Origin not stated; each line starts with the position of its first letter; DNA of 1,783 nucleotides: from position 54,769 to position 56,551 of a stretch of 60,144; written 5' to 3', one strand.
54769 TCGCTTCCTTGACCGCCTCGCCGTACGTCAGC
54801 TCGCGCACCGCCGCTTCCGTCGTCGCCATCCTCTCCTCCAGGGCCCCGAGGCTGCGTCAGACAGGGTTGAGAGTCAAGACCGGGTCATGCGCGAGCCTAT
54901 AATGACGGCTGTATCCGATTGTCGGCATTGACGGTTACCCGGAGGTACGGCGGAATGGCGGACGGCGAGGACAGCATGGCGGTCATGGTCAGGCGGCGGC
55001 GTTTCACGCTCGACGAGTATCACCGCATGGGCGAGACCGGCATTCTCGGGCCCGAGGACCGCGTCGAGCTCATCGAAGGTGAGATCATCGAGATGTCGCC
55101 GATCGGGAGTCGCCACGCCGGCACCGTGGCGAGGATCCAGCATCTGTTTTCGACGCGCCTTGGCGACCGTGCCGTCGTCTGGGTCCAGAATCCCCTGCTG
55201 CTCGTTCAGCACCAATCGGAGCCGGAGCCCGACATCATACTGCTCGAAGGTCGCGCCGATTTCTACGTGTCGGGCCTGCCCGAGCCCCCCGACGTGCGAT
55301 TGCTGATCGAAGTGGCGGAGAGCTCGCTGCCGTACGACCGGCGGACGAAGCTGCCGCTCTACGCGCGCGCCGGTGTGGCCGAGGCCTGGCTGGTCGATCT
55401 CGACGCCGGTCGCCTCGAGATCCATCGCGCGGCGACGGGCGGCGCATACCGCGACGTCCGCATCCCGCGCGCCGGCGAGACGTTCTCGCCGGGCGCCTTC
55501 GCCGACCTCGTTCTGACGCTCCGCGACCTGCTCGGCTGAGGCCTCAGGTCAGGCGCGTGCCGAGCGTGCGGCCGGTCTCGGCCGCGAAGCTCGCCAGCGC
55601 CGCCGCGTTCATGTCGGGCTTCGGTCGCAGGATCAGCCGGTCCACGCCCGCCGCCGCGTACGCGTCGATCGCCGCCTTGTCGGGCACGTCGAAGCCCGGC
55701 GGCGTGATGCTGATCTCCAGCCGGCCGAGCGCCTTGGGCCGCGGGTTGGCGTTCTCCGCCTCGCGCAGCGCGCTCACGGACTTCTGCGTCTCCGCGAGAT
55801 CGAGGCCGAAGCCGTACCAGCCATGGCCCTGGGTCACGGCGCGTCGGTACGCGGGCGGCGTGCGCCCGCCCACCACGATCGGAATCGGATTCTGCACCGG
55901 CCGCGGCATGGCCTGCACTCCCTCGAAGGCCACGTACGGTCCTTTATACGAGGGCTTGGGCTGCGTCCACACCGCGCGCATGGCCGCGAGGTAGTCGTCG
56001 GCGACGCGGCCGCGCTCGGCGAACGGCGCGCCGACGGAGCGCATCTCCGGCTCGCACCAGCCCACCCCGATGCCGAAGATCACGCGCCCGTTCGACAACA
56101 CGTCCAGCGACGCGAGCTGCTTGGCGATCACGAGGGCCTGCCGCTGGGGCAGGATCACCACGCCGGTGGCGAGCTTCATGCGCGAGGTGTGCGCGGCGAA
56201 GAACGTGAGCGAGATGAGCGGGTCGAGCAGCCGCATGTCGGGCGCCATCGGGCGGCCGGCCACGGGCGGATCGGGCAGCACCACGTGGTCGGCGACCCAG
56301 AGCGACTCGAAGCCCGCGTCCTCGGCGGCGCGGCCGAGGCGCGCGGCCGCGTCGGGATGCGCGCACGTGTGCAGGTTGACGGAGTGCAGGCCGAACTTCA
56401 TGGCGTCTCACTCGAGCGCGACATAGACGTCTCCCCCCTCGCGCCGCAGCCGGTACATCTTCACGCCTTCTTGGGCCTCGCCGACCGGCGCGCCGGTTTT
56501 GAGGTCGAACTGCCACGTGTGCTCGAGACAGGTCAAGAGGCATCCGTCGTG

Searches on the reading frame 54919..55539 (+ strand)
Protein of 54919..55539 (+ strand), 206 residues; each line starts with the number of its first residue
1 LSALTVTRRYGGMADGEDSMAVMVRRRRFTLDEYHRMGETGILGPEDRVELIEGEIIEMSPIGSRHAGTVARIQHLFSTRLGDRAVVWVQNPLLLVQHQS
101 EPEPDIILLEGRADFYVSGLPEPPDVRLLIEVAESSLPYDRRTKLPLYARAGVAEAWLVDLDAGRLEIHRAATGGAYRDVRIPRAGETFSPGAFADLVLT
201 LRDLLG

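Call 81: search_protein_families(library=pfam, proteins=[window:54919-55539:+], max_evalue=0.001)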
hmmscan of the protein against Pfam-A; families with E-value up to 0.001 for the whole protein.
window:54919-55539:+ (206 aa): 1 family
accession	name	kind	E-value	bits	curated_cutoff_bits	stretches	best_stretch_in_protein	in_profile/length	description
PF05685.18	Uma2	-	9e-31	107.1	27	1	32-201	2-171/172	Putative restriction endonuclease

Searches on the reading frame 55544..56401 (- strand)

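Call 81: search_protein_families(library=pfam, proteins=[window:55544-56401:-], max_evalue=0.001)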
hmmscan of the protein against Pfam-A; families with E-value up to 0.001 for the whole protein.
window:55544-56401:- (285 aa): 1 family
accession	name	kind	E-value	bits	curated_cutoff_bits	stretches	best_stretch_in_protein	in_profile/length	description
PF00296.26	Bac_luciferase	-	3.9e-49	168.2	27.9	1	9-233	14-225/314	Luciferase-like monooxygenase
